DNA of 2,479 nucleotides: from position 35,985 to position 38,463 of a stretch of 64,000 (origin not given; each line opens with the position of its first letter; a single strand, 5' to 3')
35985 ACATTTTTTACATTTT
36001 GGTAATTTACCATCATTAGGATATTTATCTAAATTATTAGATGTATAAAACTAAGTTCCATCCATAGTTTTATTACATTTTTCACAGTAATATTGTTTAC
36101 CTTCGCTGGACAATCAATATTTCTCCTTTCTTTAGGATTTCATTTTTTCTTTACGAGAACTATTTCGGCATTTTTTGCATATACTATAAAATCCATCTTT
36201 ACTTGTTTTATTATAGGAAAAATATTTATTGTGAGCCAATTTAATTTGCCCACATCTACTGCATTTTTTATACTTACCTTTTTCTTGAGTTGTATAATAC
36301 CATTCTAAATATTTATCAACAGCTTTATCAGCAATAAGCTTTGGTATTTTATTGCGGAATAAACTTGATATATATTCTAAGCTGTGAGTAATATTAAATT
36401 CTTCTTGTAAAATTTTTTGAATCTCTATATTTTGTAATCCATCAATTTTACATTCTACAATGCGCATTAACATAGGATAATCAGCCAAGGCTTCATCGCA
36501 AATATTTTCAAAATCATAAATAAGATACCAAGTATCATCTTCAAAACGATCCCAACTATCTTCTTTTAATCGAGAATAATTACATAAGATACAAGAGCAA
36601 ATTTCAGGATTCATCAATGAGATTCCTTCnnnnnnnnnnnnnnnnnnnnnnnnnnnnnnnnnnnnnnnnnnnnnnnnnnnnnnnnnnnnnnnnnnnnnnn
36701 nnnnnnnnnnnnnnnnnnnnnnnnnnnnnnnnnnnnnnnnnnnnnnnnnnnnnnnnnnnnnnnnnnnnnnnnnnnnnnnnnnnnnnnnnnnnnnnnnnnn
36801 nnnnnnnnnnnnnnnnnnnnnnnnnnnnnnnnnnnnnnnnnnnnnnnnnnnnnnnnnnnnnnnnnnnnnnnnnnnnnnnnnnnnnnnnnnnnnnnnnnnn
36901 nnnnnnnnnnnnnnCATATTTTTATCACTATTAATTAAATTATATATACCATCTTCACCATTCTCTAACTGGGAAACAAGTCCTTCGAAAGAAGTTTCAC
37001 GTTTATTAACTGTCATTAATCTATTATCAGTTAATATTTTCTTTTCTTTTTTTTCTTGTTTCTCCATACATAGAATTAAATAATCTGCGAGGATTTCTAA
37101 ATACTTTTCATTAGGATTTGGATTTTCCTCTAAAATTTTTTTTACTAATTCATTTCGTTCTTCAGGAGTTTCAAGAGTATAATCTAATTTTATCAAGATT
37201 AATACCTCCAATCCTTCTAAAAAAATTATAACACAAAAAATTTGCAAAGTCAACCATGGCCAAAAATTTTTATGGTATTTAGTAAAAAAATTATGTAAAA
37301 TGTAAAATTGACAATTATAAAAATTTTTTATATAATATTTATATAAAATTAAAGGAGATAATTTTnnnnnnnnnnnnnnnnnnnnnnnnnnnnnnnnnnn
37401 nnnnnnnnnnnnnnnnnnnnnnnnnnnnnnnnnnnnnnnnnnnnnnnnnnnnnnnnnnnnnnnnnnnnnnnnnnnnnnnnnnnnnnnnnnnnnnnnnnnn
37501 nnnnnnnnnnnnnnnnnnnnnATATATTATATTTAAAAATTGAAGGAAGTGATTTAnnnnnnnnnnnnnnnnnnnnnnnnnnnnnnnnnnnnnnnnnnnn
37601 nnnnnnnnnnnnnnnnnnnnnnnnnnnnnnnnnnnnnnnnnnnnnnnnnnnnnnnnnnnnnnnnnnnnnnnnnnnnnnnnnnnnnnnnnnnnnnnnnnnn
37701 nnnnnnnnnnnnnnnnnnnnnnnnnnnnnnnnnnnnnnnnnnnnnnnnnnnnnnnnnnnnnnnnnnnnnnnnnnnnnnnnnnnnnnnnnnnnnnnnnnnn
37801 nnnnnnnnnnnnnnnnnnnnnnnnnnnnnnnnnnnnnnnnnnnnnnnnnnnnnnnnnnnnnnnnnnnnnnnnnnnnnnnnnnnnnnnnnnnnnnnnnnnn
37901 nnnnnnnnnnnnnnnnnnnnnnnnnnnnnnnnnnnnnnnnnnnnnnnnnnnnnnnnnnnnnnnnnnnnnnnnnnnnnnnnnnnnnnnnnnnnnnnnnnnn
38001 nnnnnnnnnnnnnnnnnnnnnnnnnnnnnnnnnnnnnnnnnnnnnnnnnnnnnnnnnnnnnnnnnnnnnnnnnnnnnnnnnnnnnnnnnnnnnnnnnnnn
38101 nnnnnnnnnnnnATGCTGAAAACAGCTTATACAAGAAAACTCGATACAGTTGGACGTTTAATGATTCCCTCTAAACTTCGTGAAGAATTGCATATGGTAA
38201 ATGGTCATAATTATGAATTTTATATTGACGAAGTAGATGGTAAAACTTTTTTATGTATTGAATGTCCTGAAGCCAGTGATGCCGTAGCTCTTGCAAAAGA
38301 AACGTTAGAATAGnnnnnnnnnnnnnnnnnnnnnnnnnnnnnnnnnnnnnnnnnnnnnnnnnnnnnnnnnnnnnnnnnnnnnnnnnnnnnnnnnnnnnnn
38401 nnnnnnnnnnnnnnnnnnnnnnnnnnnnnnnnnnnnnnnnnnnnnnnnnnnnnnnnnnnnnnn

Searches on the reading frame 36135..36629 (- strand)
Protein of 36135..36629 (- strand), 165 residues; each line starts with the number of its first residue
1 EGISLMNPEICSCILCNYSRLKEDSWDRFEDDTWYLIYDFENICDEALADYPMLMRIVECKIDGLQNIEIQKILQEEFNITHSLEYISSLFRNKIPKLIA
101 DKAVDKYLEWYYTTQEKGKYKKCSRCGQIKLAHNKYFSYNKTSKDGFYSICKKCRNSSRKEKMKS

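Call 74: predict_structure(alignment_id=A3)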
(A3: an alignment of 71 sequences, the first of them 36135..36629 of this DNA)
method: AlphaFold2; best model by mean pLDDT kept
length: 165 residues; sequences in the alignment: 71
mean_pLDDT: 92.8   pTM: 0.83
mean pLDDT of the five models: 92.8, 92.4, 91.8, 91.4, 91.1
residues with pLDDT >= 90: 147; 70-90: 9; 50-70: 9; < 50: 0
segments of 3 or more residues with pLDDT < 50: none
pLDDT, mean of each block of 10 residues (from residue 1): 89 96 94 94 97 97 96 96 96 98 96 92 94 94 92 82 55
secondary structure, 60 per line:
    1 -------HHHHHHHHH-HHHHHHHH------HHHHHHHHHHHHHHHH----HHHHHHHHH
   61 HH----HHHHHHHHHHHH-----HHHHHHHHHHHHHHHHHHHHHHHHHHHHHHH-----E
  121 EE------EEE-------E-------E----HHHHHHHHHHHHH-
elements in order: H8-16 H18-25 H32-47 H52-62 H67-78 H84-114 E120-122 E129-131 H152-164

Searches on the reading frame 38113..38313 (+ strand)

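Call 57: search_protein_families(library=phrogs, max_evalue=0.001, proteins=[window:38113-38313:+])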
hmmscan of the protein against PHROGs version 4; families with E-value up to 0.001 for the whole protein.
window:38113-38313:+ (66 aa): 1 family
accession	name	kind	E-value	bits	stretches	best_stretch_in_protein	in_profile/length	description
phrog_4681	-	moron, auxiliary metabolic gene and host takeover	1.5e-07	32.3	1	2-41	2-41/87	antitoxin from a toxin-antitoxin system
